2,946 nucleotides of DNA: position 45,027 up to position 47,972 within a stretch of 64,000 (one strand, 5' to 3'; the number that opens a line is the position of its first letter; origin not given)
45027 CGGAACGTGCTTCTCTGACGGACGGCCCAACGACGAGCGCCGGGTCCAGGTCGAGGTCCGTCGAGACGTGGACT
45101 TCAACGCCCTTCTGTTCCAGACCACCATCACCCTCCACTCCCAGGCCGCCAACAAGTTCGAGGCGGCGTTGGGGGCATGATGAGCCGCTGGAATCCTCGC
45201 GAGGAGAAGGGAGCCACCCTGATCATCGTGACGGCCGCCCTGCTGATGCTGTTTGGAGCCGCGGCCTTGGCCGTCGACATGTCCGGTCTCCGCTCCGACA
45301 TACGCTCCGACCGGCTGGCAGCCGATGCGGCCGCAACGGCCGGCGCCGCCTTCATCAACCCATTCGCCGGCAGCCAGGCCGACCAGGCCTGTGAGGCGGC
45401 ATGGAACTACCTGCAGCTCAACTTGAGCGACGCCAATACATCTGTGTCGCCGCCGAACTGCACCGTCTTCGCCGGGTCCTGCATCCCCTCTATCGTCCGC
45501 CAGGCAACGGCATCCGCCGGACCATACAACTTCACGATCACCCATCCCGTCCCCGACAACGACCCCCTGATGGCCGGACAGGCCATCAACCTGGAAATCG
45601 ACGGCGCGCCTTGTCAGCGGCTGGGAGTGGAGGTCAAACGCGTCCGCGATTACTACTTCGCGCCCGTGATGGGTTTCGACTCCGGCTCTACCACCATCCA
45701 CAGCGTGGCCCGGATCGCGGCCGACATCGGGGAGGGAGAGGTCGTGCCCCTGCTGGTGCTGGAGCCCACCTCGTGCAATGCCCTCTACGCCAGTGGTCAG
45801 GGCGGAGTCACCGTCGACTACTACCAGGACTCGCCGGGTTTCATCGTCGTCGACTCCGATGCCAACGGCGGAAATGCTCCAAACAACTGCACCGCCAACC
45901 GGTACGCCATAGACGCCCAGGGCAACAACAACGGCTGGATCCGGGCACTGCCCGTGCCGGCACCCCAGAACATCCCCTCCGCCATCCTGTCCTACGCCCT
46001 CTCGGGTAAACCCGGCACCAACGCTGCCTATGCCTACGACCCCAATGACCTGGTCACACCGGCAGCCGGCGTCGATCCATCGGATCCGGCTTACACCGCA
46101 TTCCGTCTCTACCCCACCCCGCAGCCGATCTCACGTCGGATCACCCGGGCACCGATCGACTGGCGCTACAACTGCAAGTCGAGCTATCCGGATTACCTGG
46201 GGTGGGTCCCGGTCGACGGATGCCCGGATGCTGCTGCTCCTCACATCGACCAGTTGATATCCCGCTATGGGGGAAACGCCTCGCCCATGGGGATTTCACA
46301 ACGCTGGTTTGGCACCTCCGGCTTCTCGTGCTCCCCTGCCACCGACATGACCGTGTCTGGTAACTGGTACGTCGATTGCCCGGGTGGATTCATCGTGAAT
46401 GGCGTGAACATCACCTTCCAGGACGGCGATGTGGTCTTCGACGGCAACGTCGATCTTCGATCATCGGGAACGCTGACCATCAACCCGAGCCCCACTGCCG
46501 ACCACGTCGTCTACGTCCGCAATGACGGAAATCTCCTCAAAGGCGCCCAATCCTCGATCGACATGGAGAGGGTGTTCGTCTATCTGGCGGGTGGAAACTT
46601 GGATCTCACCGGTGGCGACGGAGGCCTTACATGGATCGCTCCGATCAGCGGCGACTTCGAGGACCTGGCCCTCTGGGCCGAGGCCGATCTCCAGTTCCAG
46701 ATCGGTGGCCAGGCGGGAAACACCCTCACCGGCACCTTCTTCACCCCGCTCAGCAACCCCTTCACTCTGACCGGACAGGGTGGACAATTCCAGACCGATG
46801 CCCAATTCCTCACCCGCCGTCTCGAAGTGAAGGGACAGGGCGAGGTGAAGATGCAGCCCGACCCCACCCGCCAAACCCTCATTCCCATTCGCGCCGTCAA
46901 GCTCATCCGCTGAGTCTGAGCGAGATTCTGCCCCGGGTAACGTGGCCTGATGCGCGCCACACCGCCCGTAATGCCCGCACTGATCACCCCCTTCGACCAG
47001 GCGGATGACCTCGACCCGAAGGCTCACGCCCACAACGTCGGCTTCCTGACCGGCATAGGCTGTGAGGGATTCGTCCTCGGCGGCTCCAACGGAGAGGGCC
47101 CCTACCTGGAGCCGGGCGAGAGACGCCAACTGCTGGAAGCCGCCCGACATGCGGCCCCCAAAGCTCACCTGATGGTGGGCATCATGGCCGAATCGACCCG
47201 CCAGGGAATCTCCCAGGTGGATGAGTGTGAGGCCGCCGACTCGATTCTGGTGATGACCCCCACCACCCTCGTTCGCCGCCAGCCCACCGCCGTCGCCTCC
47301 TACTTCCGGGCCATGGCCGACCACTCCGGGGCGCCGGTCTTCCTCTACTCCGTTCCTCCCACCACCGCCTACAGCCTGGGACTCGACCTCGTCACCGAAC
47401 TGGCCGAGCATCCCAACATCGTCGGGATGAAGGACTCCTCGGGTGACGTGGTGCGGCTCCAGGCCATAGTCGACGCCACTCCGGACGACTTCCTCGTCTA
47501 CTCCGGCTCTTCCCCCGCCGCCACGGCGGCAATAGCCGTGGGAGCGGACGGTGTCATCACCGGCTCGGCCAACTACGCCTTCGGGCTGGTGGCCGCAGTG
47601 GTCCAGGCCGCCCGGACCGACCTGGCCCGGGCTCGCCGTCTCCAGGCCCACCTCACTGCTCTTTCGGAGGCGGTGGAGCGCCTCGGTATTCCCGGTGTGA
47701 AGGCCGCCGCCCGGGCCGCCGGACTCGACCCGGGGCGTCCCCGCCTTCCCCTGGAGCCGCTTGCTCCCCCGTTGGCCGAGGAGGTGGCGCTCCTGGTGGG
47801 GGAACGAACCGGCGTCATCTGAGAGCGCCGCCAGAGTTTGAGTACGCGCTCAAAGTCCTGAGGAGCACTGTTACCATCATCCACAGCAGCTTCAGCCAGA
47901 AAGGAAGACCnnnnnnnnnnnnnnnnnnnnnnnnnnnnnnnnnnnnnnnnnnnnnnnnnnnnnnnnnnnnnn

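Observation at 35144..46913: Eleven-gene, machinery-less array of TadE/TadG-like pseudopilins in repeated modules: candidate variable minor-pilin/adhesin repertoire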

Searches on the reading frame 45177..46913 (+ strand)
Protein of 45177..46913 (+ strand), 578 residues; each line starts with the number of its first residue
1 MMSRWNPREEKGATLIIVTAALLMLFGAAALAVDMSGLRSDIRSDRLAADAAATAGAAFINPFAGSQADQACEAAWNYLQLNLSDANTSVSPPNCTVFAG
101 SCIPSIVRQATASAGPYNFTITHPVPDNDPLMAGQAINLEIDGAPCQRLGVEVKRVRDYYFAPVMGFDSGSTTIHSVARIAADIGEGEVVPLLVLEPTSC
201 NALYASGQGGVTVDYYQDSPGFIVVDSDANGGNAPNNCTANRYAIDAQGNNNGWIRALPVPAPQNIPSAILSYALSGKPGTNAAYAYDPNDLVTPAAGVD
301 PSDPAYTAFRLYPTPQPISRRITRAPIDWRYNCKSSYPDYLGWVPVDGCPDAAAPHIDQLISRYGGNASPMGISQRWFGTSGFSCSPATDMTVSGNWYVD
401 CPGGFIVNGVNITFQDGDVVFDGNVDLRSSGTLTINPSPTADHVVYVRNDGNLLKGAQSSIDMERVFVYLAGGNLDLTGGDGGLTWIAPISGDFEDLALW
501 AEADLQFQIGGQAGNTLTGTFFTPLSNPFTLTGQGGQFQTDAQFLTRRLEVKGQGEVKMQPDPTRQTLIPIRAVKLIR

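Call 4: search_protein_families(library=pfam, proteins=[window:45177-46913:+], max_evalue=0.01)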
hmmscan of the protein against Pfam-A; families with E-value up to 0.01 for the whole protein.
window:45177-46913:+ (578 aa): 0 families

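Call 25: find_homologous_proteins(query=window:45177-46913:+)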
Query window:45177-46913:+ (578 aa): 256 proteins with E <= 0.001 among 8000 candidates; the best 120 are listed.
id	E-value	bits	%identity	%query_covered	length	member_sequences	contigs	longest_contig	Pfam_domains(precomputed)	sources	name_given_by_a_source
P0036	0.0e+0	1331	100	100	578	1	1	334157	-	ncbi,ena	-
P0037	3.9e-279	945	72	99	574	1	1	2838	-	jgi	jgi:hypothetical protein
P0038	7.7e-274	928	71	98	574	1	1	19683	-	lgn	-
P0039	3.1e-264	896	68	98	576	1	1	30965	-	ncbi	-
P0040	4.4e-263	892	68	100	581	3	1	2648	-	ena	-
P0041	1.3e-262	891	68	99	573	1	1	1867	-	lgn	-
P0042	5.1e-253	859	69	98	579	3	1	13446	-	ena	-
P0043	2.1e-252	857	66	100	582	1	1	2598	-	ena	-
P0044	2.8e-252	857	67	100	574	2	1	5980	-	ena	-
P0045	3.8e-252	856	66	99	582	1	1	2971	-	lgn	-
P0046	7.6e-245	832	66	99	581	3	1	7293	-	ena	-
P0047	6.1e-244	829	64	99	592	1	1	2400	-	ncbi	-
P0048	1.3e-243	828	66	99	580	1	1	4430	-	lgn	-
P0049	1.7e-241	821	66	98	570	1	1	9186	-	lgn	-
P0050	2.4e-239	814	65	99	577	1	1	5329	-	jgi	jgi:hypothetical protein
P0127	2.5e-201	688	55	99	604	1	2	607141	-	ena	-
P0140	1.6e-197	676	56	99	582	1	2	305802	-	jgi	jgi:hypothetical protein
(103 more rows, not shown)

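Call 26: find_encoding_contigs(protein=P0036, flank=10000, max_places=3)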
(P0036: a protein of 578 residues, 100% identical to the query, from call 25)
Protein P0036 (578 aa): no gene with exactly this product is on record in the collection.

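Call 27: find_encoding_contigs(protein=P0039, flank=10000, max_places=3)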
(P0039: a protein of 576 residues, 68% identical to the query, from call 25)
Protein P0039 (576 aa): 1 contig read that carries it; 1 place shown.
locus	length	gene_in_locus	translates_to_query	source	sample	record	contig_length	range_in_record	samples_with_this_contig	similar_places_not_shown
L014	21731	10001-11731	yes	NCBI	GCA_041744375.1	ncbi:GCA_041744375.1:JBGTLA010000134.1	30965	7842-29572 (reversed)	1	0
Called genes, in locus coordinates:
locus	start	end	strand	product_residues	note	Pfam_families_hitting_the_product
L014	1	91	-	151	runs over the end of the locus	PF00903:Glyoxalase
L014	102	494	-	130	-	PF00165:HTH_AraC, PF12833:HTH_18, PF00165:HTH_AraC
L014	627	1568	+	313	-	PF01699:Na_Ca_ex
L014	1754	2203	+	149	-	PF07811:TadE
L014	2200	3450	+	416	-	-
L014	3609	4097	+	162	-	PF07811:TadE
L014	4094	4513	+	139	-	PF07811:TadE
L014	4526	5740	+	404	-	PF13400:Tad (weak)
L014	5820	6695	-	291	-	PF01610:DDE_Tnp_ISL3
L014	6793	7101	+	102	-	-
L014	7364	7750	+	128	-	PF07811:TadE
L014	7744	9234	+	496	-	PF13400:Tad (weak)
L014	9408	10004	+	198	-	PF07811:TadE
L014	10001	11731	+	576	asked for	-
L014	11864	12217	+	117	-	-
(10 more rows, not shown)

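Call 28: find_encoding_contigs(protein=P0038, flank=10000, max_places=3)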
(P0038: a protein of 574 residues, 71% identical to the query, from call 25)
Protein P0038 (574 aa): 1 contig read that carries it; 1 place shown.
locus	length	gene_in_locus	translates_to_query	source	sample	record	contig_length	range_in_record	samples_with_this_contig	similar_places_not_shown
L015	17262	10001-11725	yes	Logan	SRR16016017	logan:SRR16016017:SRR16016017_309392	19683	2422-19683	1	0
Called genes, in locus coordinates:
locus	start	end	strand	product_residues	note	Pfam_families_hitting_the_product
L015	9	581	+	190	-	PF07811:TadE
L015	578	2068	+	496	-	PF13400:Tad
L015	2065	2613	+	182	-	PF07811:TadE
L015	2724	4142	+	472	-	PF13400:Tad (weak)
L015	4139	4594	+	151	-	PF07811:TadE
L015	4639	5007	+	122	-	PF07811:TadE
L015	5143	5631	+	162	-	PF07811:TadE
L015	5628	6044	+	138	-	PF07811:TadE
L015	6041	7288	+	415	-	PF13400:Tad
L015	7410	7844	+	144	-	PF07811:TadE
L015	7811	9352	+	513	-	-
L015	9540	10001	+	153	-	PF07811:TadE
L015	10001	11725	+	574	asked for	-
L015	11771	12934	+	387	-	PF02720:DUF222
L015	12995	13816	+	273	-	PF00701:DHDPS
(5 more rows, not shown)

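Call 43: search_protein_families(library=ncbifam, proteins=[window:45177-46913:+], max_evalue=0.01)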
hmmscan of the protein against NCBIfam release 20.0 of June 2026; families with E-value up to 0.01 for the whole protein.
window:45177-46913:+ (578 aa): 0 families

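Call 52: predict_structure(alignment_id=A3)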
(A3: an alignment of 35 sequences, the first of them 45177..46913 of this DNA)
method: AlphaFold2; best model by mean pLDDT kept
length: 578 residues; sequences in the alignment: 35
mean_pLDDT: 83.9   pTM: 0.70
mean pLDDT of the five models: 83.9, 83.5, 82.5, 82.0, 70.4
residues with pLDDT >= 90: 223; 70-90: 286; 50-70: 60; < 50: 9
segments of 3 or more residues with pLDDT < 50: 1-7
pLDDT, mean of each block of 10 residues (from residue 1): 47 70 76 72 82 83 72 89 72 89 86 89 93 84 85 81 64 86 61 89 87 85 91 72 83 86 77 82 90 87 89 86 85 87 80 87 88 83 86 94 91 96 93 94 95 90 96 86 87 94 92 82 92 69 91 83 78 79
secondary structure, 60 per line:
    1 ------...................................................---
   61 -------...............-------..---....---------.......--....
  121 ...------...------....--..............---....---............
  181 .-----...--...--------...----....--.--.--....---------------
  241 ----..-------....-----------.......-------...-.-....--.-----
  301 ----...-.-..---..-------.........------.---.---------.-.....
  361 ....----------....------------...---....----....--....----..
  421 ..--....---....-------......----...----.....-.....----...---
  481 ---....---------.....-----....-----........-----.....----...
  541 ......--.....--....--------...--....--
elements in order: H7-57 H68-82 H95-98 E108-114 E117-123 H139-142 E148-158 H162-165 E169-181 E187-189 E192-194 E203-205 E210-213 E222-225 E254-257 E269-272 H289-292 H325-332 H356-364 E375-378 E391-393 E397-400 E405-408 E411-414 E419-422 E425-428 E432-435 E443-448 E453-455 E460-464 E466-470 E475-477 E484-487 E497-501 E507-510 E516-523 E529-533 E538-546 E549-553 E556-559 E568-570 E573-576

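Call 55: find_encoding_contigs(protein=P0127, flank=10000, max_places=2)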
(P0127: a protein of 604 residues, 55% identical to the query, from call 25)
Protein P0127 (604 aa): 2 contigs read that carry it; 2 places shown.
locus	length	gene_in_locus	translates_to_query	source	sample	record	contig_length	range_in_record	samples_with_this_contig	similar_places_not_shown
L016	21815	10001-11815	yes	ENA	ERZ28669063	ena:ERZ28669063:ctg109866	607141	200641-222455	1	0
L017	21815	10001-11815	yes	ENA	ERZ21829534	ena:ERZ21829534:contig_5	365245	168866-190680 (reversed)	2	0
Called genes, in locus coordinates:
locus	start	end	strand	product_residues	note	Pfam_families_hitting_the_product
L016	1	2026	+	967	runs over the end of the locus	PF01799:Fer2_2, PF01315:Ald_Xan_dh_C, PF02738:MoCoBD_1, PF20256:MoCoBD_2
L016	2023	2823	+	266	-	PF02625:XdhC_CoxI, PF13478:XdhC_C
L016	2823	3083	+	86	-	-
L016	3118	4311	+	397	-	PF02738:MoCoBD_1, PF20256:MoCoBD_2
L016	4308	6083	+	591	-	PF13484:Fer4_16 (faint), PF13534:Fer4_17 (faint), PF13187:Fer4_9 (faint), PF13237:Fer4_10 (faint), PF00037:Fer4 (faint), PF12838:Fer4_7 (weak)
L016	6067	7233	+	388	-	PF00291:PALP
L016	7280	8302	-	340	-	PF01979:Amidohydro_1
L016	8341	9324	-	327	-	PF03976:PPK2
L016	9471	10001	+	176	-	PF07811:TadE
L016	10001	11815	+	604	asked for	-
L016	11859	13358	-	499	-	PF00171:Aldedh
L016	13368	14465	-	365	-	PF00696:AA_kinase, PF01472:PUA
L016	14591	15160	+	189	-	PF01022:HTH_5, PF12840:HTH_20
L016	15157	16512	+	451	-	PF05977:MFS_3, PF07690:MFS_1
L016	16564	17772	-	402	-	PF26550:Tricorn_2nd (faint)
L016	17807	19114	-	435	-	PF13772:AIG2_2, PF00583:Acetyltransf_1, PF13508:Acetyltransf_7 (weak)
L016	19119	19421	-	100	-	-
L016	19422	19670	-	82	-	-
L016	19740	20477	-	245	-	PF26312:DUF8083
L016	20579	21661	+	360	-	PF02812:ELFV_dehydrog_N, PF00208:ELFV_dehydrog (weak), PF02826:2-Hacid_dh_C (faint), PF00208:ELFV_dehydrog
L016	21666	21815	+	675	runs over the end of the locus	PF00676:E1_dh, PF02779:Transket_pyr, PF02780:Transketolase_C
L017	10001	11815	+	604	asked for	-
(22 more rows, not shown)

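Call 56: find_encoding_contigs(protein=P0140, flank=10000, max_places=2)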
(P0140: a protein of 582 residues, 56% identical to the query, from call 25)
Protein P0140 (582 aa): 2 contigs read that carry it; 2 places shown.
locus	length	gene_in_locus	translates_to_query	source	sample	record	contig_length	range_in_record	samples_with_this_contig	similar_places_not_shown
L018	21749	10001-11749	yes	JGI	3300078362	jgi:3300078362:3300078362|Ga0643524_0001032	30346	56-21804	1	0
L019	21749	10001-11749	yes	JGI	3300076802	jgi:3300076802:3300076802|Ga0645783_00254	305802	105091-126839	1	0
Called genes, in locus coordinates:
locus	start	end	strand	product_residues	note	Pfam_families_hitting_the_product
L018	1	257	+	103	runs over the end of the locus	?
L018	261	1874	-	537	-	PF00989:PAS, PF08448:PAS_4, PF13188:PAS_8, PF13426:PAS_9, PF00989:PAS, PF08448:PAS_4, PF13426:PAS_9, PF00211:Guanylate_cyc, +4 more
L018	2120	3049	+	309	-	PF05138:PaaA_PaaC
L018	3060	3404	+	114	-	PF06243:PaaB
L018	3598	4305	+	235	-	PF05138:PaaA_PaaC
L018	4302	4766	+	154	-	PF01883:FeS_assembly_P, PF23451:Zn_ribbon_PaaD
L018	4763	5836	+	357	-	PF00970:FAD_binding_6, PF00175:NAD_binding_1, PF00111:Fer2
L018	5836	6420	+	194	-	PF00440:TetR_N, PF17932:TetR_C_24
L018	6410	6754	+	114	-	PF08818:DUF1801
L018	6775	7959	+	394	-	PF00764:Arginosuc_synth, PF20979:Arginosuc_syn_C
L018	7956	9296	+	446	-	PF00206:Lyase_1, PF14698:ASL_C2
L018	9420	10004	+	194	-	PF07811:TadE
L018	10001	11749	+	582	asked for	-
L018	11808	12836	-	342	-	PF02775:TPP_enzyme_C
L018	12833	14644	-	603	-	PF01558:POR, PF01855:POR_N, PF17147:PFOR_II (weak)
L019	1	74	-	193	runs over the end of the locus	-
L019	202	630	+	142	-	PF01442:Apolipoprotein, PF07798:CCDC90-like (weak), PF07889:DUF1664 (weak), PF27276:MJ0349 (faint)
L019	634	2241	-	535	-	PF00989:PAS (weak), PF08448:PAS_4, PF13426:PAS_9, PF00989:PAS, PF13188:PAS_8 (weak), PF08448:PAS_4, PF13426:PAS_9, PF00211:Guanylate_cyc, +2 more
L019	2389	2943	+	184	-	PF05138:PaaA_PaaC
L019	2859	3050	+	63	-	-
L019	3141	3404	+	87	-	PF06243:PaaB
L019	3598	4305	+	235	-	PF05138:PaaA_PaaC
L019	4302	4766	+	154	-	PF01883:FeS_assembly_P, PF23451:Zn_ribbon_PaaD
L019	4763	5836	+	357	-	PF00970:FAD_binding_6, PF00175:NAD_binding_1, PF00111:Fer2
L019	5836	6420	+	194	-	PF00440:TetR_N, PF17932:TetR_C_24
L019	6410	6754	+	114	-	PF08818:DUF1801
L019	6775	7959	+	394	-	PF00764:Arginosuc_synth, PF20979:Arginosuc_syn_C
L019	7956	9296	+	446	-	PF00206:Lyase_1, PF14698:ASL_C2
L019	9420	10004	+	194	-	PF07811:TadE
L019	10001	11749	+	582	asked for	-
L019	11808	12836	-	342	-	PF02775:TPP_enzyme_C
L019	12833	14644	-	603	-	PF01558:POR, PF01855:POR_N, PF17147:PFOR_II (weak)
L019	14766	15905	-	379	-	PF01425:Amidase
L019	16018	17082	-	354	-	PF11258:DUF3048, PF17479:DUF3048_C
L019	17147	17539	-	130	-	PF01842:ACT, PF13291:ACT_4 (faint), PF13840:ACT_7 (faint), PF19571:ACT_8, PF22468:ACT_9 (faint), PF22629:ACT_AHAS_ss (weak)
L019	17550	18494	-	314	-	PF00730:HhH-GPD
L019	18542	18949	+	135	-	PF09055:Sod_Ni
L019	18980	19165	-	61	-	PF09656:PGPGW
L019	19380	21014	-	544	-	PF00133:tRNA-synt_1, PF09334:tRNA-synt_1g, PF19303:Anticodon_3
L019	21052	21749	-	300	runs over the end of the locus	PF00892:EamA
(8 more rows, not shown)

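Call 76: find_related_loci(query=A3, collection=metagenome_contigs, flank=10000)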
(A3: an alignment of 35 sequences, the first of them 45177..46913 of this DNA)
Query A3 (578 aa) in metagenome_contigs; peptide patterns used: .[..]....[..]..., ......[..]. (x = any residue, [..] = any of these).
239 stretches matched a pattern; 151 encode a relative of the query (tblastn E <= 1e-3); the best 80 are kept; 80 distinct loci.
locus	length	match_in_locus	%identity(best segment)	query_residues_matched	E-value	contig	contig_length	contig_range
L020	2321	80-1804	67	1-578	0e+0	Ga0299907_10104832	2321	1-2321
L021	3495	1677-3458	62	8-578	0e+0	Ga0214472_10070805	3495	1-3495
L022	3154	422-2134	57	8-578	0e+0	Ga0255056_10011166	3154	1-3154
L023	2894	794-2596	57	1-578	0e+0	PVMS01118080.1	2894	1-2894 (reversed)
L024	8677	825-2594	59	1-578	0e+0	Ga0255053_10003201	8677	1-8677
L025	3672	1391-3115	58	10-578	0e+0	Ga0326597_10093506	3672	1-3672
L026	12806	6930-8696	59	5-578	0e+0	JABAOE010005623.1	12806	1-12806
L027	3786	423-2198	58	2-578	0e+0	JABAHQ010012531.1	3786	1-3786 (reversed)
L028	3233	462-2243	56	8-578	0e+0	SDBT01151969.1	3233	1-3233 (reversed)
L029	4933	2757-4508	60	8-578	0e+0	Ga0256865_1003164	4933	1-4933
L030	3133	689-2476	57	8-578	0e+0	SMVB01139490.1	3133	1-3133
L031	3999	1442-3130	58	10-578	0e+0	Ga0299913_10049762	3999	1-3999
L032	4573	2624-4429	55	8-578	0e+0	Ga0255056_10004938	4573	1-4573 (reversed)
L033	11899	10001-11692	59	10-578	0e+0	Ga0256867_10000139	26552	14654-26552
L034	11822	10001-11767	56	8-578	0e+0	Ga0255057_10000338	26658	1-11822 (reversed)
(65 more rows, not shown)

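Call 104: search_solved_structures(query=A3, max_evalue=1)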
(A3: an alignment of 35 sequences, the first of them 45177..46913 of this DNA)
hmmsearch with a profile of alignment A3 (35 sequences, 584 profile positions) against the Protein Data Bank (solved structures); distinct sequences matched with E-value up to 1: 1.
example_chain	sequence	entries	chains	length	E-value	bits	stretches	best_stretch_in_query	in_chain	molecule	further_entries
6tpl_A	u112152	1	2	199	0.14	13.6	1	198-294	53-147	Intimin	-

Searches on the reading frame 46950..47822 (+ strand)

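Call 4: search_protein_families(library=pfam, proteins=[window:46950-47822:+], max_evalue=0.01)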
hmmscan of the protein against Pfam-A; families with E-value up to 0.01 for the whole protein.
window:46950-47822:+ (290 aa): 1 family
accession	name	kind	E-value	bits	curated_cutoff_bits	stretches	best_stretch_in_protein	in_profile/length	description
PF00701.28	DHDPS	-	4.4e-44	150.8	22.1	1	7-278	5-281/289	Dihydrodipicolinate synthetase family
